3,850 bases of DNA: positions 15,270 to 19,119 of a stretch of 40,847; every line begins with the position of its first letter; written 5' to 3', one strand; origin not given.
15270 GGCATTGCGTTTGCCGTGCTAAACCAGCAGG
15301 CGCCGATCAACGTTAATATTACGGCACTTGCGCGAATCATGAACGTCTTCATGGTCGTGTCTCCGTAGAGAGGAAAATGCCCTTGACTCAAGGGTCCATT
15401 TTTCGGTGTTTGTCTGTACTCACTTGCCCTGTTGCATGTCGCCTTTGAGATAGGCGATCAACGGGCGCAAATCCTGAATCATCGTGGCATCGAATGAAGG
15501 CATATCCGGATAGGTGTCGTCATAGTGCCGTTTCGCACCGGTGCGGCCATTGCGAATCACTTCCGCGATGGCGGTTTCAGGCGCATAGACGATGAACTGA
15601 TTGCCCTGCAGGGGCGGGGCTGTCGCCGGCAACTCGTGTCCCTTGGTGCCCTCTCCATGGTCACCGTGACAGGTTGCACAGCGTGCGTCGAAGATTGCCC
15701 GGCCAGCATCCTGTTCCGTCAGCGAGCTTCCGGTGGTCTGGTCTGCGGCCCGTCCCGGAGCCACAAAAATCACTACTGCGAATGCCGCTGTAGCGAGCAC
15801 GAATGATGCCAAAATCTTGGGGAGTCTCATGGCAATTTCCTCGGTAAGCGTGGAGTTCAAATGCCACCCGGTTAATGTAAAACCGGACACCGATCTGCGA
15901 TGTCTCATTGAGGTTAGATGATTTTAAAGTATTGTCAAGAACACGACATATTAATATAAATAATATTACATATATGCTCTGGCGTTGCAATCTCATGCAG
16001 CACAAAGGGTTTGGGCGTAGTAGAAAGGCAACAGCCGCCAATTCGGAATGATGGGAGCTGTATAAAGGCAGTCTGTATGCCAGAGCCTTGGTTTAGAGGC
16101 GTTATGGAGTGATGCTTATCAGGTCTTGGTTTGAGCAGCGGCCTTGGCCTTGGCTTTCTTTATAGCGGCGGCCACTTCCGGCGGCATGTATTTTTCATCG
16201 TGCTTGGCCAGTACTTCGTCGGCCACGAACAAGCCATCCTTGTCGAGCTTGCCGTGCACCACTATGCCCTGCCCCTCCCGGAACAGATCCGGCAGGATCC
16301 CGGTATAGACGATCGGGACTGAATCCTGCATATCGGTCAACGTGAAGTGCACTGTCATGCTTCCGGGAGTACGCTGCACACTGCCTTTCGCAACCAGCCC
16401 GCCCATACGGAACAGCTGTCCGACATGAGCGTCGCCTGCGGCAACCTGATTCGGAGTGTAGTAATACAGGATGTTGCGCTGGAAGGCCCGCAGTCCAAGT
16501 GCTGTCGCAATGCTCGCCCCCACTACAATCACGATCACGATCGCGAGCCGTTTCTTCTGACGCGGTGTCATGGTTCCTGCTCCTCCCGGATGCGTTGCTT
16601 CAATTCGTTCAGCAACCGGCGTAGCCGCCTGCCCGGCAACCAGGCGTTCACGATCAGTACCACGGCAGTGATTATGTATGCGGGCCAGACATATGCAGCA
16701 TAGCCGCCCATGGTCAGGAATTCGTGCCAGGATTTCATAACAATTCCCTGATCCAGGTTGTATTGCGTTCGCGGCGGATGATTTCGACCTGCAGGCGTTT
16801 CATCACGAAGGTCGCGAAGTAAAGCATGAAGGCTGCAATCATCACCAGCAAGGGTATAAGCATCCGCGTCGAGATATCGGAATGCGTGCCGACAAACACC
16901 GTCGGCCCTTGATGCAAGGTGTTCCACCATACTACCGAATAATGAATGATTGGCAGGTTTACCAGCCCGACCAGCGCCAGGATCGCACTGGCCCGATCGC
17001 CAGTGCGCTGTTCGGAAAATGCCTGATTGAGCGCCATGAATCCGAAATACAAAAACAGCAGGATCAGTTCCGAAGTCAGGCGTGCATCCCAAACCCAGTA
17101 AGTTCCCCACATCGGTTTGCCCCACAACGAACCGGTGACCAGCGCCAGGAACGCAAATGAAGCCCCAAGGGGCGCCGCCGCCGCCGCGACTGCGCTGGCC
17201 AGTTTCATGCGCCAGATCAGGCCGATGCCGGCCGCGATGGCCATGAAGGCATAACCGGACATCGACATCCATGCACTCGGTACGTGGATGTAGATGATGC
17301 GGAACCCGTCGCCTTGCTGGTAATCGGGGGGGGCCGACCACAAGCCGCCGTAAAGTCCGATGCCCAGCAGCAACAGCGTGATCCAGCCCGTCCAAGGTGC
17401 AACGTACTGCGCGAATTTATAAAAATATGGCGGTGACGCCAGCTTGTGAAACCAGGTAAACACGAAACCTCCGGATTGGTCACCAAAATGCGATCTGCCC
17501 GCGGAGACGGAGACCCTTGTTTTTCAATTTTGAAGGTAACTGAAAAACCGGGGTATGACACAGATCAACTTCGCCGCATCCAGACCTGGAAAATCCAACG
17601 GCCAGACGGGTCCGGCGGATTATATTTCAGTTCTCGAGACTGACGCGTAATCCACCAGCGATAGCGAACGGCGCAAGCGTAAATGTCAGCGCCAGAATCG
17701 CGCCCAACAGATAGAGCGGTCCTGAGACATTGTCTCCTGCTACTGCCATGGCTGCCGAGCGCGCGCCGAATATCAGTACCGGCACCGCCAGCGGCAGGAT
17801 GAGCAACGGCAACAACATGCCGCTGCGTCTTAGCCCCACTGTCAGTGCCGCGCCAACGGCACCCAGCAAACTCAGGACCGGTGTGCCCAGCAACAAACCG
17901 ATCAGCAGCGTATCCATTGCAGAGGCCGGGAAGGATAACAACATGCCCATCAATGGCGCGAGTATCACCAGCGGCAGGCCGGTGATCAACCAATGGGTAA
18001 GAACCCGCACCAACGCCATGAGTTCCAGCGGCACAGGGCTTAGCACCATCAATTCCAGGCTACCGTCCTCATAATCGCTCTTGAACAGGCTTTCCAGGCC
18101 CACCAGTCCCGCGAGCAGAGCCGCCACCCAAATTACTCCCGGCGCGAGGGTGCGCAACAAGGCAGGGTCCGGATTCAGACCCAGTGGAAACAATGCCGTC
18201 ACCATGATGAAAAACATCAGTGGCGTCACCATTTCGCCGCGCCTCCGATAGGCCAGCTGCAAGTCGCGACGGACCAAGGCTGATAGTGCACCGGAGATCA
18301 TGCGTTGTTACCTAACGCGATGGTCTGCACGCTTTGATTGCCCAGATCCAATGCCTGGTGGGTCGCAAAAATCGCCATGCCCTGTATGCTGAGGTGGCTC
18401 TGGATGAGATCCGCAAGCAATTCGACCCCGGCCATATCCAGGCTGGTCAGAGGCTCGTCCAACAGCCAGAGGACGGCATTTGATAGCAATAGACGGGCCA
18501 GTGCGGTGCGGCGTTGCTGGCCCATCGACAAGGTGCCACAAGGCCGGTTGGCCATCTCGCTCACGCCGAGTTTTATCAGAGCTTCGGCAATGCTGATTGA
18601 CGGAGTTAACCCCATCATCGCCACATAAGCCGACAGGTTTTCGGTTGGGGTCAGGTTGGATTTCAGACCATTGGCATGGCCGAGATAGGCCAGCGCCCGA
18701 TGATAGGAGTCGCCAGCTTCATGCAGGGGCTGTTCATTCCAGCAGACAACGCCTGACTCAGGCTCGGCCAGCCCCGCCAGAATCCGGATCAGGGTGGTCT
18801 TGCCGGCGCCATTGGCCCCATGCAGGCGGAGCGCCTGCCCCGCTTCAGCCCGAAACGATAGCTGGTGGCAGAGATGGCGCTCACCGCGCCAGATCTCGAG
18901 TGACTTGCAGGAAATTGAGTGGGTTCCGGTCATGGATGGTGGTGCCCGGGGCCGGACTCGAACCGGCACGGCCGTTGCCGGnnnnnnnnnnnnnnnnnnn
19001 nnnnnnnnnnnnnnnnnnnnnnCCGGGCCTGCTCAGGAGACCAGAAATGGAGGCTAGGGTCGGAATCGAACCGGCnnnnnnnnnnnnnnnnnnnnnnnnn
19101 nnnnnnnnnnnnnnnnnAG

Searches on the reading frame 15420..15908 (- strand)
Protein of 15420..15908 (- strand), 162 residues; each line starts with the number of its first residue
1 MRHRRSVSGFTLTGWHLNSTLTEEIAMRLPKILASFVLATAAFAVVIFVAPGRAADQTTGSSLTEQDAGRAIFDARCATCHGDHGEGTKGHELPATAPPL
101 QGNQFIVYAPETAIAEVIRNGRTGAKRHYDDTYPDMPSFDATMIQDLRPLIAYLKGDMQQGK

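Call 7: search_protein_families(library=pfam, proteins=[window:15420-15908:-], max_evalue=0.001)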
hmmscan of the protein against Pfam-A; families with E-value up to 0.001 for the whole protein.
window:15420-15908:- (162 aa): 2 families
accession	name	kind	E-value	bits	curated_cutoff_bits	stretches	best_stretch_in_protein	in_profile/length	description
PF13442.11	Cytochrome_CBB3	-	1.3e-08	35.5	27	1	66-141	3-53/68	Cytochrome C oxidase, cbb3-type, subunit III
PF00034.26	Cytochrom_C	-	2.1e-08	35.8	21.3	1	67-155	2-87/90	Cytochrome c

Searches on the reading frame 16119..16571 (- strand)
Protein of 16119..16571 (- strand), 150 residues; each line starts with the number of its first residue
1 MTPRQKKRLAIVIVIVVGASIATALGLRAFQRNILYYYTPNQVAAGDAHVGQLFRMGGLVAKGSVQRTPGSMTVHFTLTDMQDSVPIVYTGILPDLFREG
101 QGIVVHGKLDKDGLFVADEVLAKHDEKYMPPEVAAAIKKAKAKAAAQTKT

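Call 7: search_protein_families(library=pfam, proteins=[window:16119-16571:-], max_evalue=0.001)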
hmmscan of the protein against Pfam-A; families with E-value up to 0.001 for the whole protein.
window:16119-16571:- (150 aa): 1 family
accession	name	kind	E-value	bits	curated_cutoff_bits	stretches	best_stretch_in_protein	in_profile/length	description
PF03100.22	CcmE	-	1e-36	125.7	24.6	1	35-131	2-99/99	CcmE domain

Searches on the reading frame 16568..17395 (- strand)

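Call 7: search_protein_families(library=pfam, proteins=[window:16568-17395:-], max_evalue=0.001)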
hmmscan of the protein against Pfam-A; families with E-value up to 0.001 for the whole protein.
window:16568-17395:- (275 aa): 1 family
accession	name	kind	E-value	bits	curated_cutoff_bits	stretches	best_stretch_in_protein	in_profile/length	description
PF04995.19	CcmD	-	7.8e-15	55.1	25.6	1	230-273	1-44/44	Heme exporter protein D (CcmD)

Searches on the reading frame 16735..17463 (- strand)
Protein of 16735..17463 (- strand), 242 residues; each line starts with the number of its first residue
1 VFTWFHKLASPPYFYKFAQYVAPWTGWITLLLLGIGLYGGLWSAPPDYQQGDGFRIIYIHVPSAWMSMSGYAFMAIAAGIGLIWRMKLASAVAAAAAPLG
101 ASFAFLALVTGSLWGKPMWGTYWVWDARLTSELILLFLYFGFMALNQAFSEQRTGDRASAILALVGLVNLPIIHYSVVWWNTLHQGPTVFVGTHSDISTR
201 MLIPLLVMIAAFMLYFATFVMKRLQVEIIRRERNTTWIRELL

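Call 89: search_protein_families(library=pfam, proteins=[window:16735-17463:-], max_evalue=0.001)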
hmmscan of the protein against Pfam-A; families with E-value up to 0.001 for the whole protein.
window:16735-17463:- (242 aa): 1 family
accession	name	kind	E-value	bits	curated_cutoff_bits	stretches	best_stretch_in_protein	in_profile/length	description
PF01578.25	Cytochrom_C_asm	-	1.1e-33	117.2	29.9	1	16-184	33-212/212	Cytochrome C assembly protein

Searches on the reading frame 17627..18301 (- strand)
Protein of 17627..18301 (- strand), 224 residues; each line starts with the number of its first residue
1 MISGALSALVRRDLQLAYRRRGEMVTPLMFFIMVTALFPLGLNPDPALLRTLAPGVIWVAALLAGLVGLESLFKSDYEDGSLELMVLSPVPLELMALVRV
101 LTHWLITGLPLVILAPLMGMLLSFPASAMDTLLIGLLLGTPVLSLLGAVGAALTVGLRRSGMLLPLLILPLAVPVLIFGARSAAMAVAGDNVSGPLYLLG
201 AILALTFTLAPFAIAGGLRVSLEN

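Call 7: search_protein_families(library=pfam, proteins=[window:17627-18301:-], max_evalue=0.001)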
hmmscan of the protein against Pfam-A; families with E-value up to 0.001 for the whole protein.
window:17627-18301:- (224 aa): 1 family
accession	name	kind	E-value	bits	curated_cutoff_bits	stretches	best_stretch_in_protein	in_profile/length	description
PF03379.19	CcmB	-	9.5e-75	251.1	24.9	1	7-220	2-215/215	CcmB protein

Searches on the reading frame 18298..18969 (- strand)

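Call 7: search_protein_families(library=pfam, proteins=[window:18298-18969:-], max_evalue=0.001)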
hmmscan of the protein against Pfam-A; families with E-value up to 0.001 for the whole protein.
window:18298-18969:- (223 aa): 2 families
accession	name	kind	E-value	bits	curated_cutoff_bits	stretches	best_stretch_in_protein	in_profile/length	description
PF00005.33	ABC_tran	-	1.5e-29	103.8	25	1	35-174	2-136/137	ABC transporter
PF13304.12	AAA_21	-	2.9e-07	31.3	27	0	51-69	6-24/304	AAA domain, putative AbiEii toxin, Type IV TA system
